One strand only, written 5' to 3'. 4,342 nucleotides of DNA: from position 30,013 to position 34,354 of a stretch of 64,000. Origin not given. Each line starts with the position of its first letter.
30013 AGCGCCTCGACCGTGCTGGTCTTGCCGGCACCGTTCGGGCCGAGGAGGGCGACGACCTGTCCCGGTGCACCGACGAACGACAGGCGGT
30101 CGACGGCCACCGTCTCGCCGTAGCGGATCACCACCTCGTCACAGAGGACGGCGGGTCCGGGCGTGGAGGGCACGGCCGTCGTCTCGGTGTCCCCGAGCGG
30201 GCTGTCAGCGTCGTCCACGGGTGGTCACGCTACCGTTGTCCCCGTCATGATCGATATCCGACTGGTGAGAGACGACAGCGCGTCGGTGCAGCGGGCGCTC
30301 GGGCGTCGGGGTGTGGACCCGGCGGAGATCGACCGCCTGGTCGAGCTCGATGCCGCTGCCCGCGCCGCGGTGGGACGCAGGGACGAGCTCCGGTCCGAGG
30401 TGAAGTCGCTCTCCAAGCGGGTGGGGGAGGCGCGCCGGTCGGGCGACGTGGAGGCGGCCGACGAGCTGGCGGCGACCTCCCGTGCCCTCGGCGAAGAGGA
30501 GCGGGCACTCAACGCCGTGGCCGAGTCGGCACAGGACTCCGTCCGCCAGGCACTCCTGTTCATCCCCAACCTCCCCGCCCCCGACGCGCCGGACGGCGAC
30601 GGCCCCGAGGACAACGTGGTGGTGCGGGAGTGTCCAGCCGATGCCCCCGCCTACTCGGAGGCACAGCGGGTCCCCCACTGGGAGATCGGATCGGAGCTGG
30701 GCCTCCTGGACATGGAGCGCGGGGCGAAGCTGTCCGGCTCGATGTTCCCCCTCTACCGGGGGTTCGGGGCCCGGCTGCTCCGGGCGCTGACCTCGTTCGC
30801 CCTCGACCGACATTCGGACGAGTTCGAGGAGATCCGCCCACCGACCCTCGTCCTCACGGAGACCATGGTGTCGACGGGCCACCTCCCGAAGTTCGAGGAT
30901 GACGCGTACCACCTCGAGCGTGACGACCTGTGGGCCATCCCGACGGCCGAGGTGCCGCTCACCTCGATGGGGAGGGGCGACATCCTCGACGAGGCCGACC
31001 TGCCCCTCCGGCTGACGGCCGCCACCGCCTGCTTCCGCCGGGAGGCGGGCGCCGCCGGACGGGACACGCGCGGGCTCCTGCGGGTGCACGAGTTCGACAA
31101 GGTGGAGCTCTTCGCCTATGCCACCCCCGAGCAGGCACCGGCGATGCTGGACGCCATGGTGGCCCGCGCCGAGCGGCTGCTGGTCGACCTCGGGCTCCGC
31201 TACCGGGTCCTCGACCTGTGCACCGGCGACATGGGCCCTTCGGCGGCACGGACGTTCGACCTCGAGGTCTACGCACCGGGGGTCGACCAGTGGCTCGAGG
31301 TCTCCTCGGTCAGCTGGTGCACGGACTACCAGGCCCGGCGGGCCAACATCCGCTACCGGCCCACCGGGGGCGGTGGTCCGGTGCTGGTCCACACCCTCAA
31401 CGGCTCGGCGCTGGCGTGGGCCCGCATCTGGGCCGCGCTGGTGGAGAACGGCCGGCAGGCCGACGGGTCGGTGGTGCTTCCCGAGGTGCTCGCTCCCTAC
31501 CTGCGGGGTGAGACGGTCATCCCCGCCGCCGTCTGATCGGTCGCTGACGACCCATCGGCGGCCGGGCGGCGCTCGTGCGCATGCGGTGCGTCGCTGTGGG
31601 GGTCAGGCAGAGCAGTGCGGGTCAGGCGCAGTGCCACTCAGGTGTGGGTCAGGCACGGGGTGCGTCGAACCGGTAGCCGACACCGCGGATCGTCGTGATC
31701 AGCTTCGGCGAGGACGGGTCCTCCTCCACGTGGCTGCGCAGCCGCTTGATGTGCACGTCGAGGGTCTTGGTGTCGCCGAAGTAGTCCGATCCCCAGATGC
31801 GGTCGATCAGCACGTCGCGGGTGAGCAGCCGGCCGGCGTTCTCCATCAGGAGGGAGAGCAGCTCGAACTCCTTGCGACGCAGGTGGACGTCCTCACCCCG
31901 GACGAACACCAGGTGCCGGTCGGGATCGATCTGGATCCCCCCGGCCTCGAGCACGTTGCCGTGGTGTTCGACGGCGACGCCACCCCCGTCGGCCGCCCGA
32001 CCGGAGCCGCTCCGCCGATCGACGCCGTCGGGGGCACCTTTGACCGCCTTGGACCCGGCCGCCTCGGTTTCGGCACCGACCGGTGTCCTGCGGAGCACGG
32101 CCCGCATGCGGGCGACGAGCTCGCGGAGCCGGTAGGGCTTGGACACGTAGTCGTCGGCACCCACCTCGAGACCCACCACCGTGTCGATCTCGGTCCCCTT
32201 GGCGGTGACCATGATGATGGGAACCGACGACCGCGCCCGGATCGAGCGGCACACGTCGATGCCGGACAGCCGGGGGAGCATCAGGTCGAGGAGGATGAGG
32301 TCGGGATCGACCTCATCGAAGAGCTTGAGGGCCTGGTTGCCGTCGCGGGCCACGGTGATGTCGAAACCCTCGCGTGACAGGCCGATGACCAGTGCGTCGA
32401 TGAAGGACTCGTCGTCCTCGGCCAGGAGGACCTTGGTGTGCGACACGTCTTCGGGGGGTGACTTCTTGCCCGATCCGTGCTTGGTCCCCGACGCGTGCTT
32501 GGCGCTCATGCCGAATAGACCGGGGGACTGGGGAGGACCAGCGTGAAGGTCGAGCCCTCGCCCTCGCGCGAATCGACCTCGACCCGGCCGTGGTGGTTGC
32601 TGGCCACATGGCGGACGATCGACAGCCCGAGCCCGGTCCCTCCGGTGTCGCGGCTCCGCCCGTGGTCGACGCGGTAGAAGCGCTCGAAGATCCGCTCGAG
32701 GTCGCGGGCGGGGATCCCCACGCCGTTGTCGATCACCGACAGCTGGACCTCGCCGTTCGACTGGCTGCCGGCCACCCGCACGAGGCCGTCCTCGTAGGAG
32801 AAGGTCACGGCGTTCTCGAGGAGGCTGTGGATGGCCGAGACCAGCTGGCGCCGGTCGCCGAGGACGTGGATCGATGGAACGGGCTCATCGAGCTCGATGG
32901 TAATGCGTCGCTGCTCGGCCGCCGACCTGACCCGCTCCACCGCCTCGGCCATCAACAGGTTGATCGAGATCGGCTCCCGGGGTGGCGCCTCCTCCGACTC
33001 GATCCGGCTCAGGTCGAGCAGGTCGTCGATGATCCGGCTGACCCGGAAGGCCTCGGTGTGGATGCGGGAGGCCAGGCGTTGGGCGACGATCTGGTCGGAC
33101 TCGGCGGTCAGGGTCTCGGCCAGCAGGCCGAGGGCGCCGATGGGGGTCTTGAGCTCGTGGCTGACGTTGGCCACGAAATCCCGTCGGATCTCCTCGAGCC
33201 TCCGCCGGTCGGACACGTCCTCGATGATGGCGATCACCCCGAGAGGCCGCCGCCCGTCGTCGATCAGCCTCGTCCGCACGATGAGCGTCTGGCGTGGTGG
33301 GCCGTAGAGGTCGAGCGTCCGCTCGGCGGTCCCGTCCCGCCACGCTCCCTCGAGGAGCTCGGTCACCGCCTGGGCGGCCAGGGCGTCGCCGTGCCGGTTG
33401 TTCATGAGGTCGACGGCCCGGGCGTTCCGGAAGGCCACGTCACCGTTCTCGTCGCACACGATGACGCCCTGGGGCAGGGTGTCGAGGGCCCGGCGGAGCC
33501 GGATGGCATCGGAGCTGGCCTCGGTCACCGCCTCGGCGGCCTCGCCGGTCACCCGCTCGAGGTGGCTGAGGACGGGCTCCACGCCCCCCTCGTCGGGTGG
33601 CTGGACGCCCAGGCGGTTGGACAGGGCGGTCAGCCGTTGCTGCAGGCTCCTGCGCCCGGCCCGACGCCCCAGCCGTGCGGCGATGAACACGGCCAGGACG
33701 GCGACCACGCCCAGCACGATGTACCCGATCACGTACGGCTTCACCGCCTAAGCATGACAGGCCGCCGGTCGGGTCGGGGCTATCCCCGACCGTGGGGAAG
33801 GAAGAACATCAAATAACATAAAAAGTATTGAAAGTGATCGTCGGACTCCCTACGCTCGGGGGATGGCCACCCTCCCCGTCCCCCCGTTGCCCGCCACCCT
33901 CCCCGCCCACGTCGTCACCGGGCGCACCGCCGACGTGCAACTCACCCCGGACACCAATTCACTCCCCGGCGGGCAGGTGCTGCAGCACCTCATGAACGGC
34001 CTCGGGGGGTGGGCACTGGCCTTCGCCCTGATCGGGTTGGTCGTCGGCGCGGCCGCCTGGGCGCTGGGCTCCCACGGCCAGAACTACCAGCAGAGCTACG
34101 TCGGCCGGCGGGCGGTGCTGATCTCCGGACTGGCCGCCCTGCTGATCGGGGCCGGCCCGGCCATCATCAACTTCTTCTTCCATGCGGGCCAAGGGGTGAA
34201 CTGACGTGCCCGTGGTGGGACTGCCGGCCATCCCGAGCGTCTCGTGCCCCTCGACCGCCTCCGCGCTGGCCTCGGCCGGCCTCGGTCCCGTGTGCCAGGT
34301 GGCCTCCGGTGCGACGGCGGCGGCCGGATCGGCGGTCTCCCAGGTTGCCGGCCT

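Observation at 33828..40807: Orphan five-gene T4SS-like module in a housekeeping context, with no DNA-processing or integration genes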

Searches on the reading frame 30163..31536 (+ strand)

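Call 8: search_protein_families(library=pfam, proteins=[window:30163-31536:+], max_evalue=0.01)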
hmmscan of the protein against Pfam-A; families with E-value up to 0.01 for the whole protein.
window:30163-31536:+ (457 aa): 2 families
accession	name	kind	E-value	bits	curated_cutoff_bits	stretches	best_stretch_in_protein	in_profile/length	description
PF00587.30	tRNA-synt_2b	-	8.3e-32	111.1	29.3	1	253-429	8-178/179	tRNA synthetase class II core domain (G, H, P, S and T)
PF02403.27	Seryl_tRNA_N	-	4.4e-20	72.4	28.2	1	29-138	1-108/108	Seryl-tRNA synthetase N-terminal domain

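Call 9: search_protein_families(library=ncbifam, proteins=[window:30163-31536:+], max_evalue=0.01)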
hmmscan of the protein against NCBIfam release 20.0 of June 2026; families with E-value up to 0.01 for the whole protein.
window:30163-31536:+ (457 aa): 8 families
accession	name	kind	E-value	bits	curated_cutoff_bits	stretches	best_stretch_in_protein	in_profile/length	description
TIGR00414.1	serS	equivalog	2.2e-123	412.4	301.65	1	29-447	1-418/418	serine--tRNA ligase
TIGR00418.1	thrS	equivalog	2.6e-10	39.8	383.65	1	165-352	166-351/565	threonine--tRNA ligase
NF003211.1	PRK04173.1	equivalog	1.4e-05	24.1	312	1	302-390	206-297/454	glycine--tRNA ligase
NF002120.0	PRK00960.1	equivalog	0.00012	20.8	611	1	271-348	326-400/518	serine--tRNA ligase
NF006625.0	PRK09194.1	equivalog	0.00018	20.5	558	1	223-378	68-222/559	proline--tRNA ligase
TIGR00415.1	serS_MJ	equivalog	0.00049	18.6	489.55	1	265-348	318-397/518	serine--tRNA ligase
TIGR00409.1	proS_fam_II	equivalog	0.00081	18.4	306.7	1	259-375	107-219/568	proline--tRNA ligase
TIGR00408.1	proS_fam_I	equivalog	0.0079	15.1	437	1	254-327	98-168/475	proline--tRNA ligase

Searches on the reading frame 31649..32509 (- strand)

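Call 13: search_protein_families(library=pfam, proteins=[window:31649-32509:-], max_evalue=0.001)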
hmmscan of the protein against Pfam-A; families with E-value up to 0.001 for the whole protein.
window:31649-32509:- (286 aa): 3 families
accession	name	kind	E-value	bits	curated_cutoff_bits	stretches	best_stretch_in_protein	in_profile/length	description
PF00486.34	Trans_reg_C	-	1.6e-29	102.2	26.2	1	205-281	1-77/77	Transcriptional regulatory protein, C terminal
PF00072.30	Response_reg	-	2.4e-28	99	30.2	1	27-135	1-110/111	Response regulator receiver domain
PF23198.2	PDE8A_N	-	6.5e-06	26.5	29.6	1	22-102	7-92/147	PDE8A-like, N-terminal domain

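Call 105: search_protein_families(library=ncbifam, proteins=[window:31649-32509:-], max_evalue=0.00001)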
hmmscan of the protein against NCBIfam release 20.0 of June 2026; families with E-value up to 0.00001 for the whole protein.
window:31649-32509:- (286 aa): 90 families (the best 25 are shown)
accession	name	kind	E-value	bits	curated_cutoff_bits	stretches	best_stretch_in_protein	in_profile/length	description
NF040534.1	resp_reg_YycF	equivalog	1.1e-70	237.5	340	2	26-147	2-123/231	response regulator YycF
NF040689.1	MtrAB_MtrA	equivalog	1.2e-69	234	300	1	27-280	1-217/219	MtrAB system response regulator MtrA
TIGR02154.1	PhoB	equivalog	2.3e-64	216.8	296.2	2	25-144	3-125/226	phosphate regulon transcriptional regulator PhoB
NF045944.1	ResRegRpaBCyano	equivalog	6.6e-63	212.1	330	2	30-148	3-121/229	response regulator transcription factor RpaB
NF041733.1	resp_reg_CseB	equivalog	1.2e-57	195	350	2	26-150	2-126/228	two-component system response regulator CseB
NF053854.1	RespRegPhoBBctds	equivalog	1.6e-54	184.6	270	2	27-149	1-125/225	two-component system response regulator PhoB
NF008296.0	PRK11083.1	equivalog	6.2e-54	182.8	273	2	24-149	3-128/228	two-component system response regulator CreB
NF033120.0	vanR_FM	exception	4.2e-53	180.4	460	2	26-142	5-121/231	vancomycin resistance response regulator transcription factor, VanR-F/VanR-M family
TIGR01387.1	cztR_silR_copR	subfamily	5.9e-53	179.7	279.2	2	27-143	1-118/218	heavy metal response regulator transcription factor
NF033117.2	vanR_ACDEGLN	exception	2.2e-52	177.9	350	2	28-143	2-117/226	VanR-ABDEGLN family response regulator transcription factor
NF041209.1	resp_regPieR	equivalog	1.6e-49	168.7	450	2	26-149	2-126/231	two component system response regulator PieR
NF007982.1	PRK10710.1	equivalog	2e-49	168.3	380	2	23-149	6-132/235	envelope stress response regulator BaeR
NF007005.1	PRK09468.1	equivalog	3.9e-49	167.2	331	2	24-144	3-124/237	osmolarity response regulator transcription factor OmpR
NF008199.0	PRK10955.1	equivalog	4e-47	161.1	341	2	25-145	2-121/232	envelope stress response regulator transcription factor CpxR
NF008567.0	PRK11517.1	equivalog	8.2e-47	159.4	353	2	26-142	2-118/223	response regulator transcription factor HprR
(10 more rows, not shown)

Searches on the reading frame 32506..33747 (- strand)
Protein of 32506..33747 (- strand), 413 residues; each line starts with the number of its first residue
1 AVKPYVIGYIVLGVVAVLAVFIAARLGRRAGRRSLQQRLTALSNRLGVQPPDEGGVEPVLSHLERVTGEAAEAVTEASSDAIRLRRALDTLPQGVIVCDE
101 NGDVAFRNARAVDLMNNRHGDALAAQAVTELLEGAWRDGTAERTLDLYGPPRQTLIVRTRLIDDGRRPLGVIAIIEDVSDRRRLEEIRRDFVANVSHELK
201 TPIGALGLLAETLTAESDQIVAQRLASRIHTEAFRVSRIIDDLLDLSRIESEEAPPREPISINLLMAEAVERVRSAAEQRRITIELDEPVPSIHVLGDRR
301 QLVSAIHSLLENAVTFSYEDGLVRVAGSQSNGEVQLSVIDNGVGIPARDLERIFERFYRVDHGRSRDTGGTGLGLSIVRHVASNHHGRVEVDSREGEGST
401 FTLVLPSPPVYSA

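Call 8: search_protein_families(library=pfam, proteins=[window:32506-33747:-], max_evalue=0.01)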
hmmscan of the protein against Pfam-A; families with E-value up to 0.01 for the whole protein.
window:32506-33747:- (413 aa): 10 families
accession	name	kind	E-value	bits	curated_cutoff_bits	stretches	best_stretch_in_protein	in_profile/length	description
PF02518.31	HATPase_c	-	1.3e-28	100.1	26.4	1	297-408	1-110/111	Histidine kinase-, DNA gyrase B-, and HSP90-like ATPase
PF00512.31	HisKA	-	3.1e-16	59.6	26.9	1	188-252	2-66/66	His Kinase A (phospho-acceptor) domain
PF00989.32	PAS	-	2.5e-06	27.9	22.6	1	83-177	2-112/113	PAS fold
PF08448.16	PAS_4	-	2.6e-05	24.8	23.1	1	88-183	1-110/110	PAS fold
PF13188.13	PAS_8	-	0.00042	20.6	21.8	1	83-116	2-35/65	PAS domain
PF13581.12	HATPase_c_2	-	0.0011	19.3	27.4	1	301-403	31-125/127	Histidine kinase-like ATPase domain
PF14501.12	HATPase_c_5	-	0.0018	18.6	22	1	302-396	6-93/102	GHKL domain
PF00424.23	REV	-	0.0074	16.7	22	0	24-71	37-87/94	REV protein (anti-repression trans-activator protein)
PF13589.12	HATPase_c_3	-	0.0083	16.6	25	0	304-376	5-78/137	Histidine kinase-, DNA gyrase B-, and HSP90-like ATPase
PF12860.13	PAS_7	-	0.0087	16.6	27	0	88-140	1-53/115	PAS fold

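Call 9: search_protein_families(library=ncbifam, proteins=[window:32506-33747:-], max_evalue=0.01)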
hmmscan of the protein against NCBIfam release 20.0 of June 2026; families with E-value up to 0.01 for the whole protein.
window:32506-33747:- (413 aa): 85 families (the best 25 are shown)
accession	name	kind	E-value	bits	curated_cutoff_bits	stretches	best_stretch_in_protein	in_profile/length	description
NF046044.1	PnpS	equivalog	9e-85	285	400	1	52-406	25-390/390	two-component system histidine kinase PnpS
TIGR02966.1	phoR_proteo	equivalog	8.5e-82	274.8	334.2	1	82-404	6-332/333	phosphate regulon sensor histidine kinase PhoR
NF033092.0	HK_WalK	equivalog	4e-71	240.4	725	1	62-406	238-593/594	cell wall metabolism sensor histidine kinase WalK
NF008235.0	PRK11006.1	equivalog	4.2e-54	184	390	1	44-407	60-423/431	phosphate regulon sensor histidine kinase PhoR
NF041735.1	hist_kin_RppB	equivalog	1.9e-50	171.9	400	1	189-406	217-438/438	two-component system sensor histidine kinase RppB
NF008312.0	PRK11100.1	equivalog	5.3e-48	164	356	1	189-407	257-474/477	two-component system sensor histidine kinase CreC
NF033093.1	HK_VicK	exception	1.2e-46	159.3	680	1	82-406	94-434/448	cell wall metabolism sensor histidine kinase VicK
NF040691.1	MtrAB_MtrB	equivalog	5e-46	157.8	450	1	182-407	265-492/507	MtrAB system histidine kinase MtrB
NF047874.1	MASE3_PAS_HK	subfamily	1.2e-45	156.4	560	1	178-407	388-625/655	MASE3 domain-containing sensor histidine kinase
NF007007.0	PRK09470.1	equivalog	8.1e-44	150.3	486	1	186-406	243-458/463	envelope stress sensor histidine kinase CpxA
NF008468.0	PRK11360.1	equivalog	1.1e-41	143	646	1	88-407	274-608/616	two-component system sensor histidine kinase AtoS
TIGR01386.1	cztS_silS_copS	subfamily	2.4e-40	138.9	292.55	1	189-406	242-457/457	heavy metal sensor histidine kinase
NF012163.2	BaeS_SmeS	equivalog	2.3e-38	132.3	500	1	184-393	236-444/457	sensor histidine kinase efflux regulator BaeS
NF053855.1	HisKinPhoRBctds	equivalog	2.3e-38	132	500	1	175-405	348-581/583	two-component system sensor histidine kinase PhoR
NF045911.1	TCSHisKinNblS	equivalog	1.2e-37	129.6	1000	1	132-403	327-616/621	two-component system sensor histidine kinase NblS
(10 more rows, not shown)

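Call 107: find_related_loci(query=window:32506-33747:-, collection=metagenome_contigs, flank=9000)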
Query window:32506-33747:- (413 aa) in metagenome_contigs; peptide patterns used: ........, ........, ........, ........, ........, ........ (x = any residue, [..] = any of these).
600 stretches matched a pattern (row limit reached: there are more); 594 encode a relative of the query (tblastn E <= 1e-3); the best 80 are kept; 80 distinct loci.
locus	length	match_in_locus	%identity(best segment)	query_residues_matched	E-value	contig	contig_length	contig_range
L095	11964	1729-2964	88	2-413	0e+0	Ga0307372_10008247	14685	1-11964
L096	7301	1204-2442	86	1-413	0e+0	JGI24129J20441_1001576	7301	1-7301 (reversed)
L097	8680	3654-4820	88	25-413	0e+0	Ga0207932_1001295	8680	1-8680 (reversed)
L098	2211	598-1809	73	6-407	0e+0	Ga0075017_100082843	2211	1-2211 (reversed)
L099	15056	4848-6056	71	7-407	3e-169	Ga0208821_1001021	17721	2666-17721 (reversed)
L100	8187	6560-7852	60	15-408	1e-155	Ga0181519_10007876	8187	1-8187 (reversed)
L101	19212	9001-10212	62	15-406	3e-154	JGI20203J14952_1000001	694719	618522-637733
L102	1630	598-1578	83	1-327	1e-162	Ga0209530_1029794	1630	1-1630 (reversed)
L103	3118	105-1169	59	55-409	3e-131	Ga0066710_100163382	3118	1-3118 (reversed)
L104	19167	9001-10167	52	31-409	7e-115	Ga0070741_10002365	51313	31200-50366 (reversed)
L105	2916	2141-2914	76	11-267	5e-117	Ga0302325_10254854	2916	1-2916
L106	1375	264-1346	54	51-406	1e-118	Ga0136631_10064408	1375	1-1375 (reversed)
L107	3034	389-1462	52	52-409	4e-104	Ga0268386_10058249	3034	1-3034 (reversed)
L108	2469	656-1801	49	24-405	2e-100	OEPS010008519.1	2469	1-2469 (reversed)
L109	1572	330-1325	51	75-406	7e-102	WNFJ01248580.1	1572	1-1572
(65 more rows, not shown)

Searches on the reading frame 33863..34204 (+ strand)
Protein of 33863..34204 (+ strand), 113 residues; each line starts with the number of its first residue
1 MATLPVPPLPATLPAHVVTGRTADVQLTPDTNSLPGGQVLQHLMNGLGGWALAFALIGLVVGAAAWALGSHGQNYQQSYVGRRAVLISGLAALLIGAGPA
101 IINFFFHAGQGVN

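Call 8: search_protein_families(library=pfam, proteins=[window:33863-34204:+], max_evalue=0.01)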
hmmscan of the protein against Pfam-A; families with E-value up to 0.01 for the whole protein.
window:33863-34204:+ (113 aa): 1 family
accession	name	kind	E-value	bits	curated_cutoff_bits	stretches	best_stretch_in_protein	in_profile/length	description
PF19607.4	DUF6112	-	7.5e-09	35.7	25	1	27-110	3-86/88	Family of unknown function (DUF6112)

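Call 9: search_protein_families(library=ncbifam, proteins=[window:33863-34204:+], max_evalue=0.01)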
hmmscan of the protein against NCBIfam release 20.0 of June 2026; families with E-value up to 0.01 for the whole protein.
window:33863-34204:+ (113 aa): 1 family
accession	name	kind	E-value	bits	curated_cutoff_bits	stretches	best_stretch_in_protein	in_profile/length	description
NF003676.1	PRK05303.1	subfamily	0.008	15.2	300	1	11-76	69-136/344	flagellar basal body P-ring protein FlgI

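Call 101: search_protein_families(library=pfam, alignment_id=A7, max_evalue=1)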
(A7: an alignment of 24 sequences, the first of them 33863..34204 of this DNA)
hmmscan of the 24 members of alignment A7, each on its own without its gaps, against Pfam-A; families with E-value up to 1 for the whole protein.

A. member 1, window:33863-34204:+ (113 aa): 3 families
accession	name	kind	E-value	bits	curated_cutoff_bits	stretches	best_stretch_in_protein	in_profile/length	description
PF19607.4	DUF6112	-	7.5e-09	35.7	25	1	27-110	3-86/88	Family of unknown function (DUF6112)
PF02119.21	FlgI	-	0.021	14.2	25.3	1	11-75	70-135/343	Flagellar P-ring protein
PF04956.18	TrbC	-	0.08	13.6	27.9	1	31-104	33-97/98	TrbC/VIRB2 pilin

B. families by the number of members that match (of 24 scanned): 14 families
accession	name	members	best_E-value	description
PF19607.4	DUF6112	22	1.5e-10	Family of unknown function (DUF6112)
PF04956.18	TrbC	12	9.7e-05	TrbC/VIRB2 pilin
PF18895.5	T4SS_pilin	3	0.0052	Type IV secretion system pilin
PF02119.21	FlgI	2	0.021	Flagellar P-ring protein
PF01127.27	Sdh_cyt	2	0.09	Succinate dehydrogenase/Fumarate reductase transmembrane subunit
PF06271.18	RDD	1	0.0096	RDD family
PF19762.4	DUF6249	1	0.035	Domain of unknown function (DUF6249)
PF01292.26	Ni_hydr_CYTB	1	0.04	Prokaryotic cytochrome b561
PF09534.15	Trp_oprn_chp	1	0.042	Tryptophan-associated transmembrane protein (Trp_oprn_chp)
PF17555.7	TssN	1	0.044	Type VI secretion system, TssN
PF11457.13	DUF3021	1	0.12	Protein of unknown function (DUF3021)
PF00122.25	E1-E2_ATPase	1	0.19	E1-E2 ATPase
PF14110.11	DUF4282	1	0.29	Domain of unknown function (DUF4282)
PF03554.18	Herpes_UL73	1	0.38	UL73 viral envelope glycoprotein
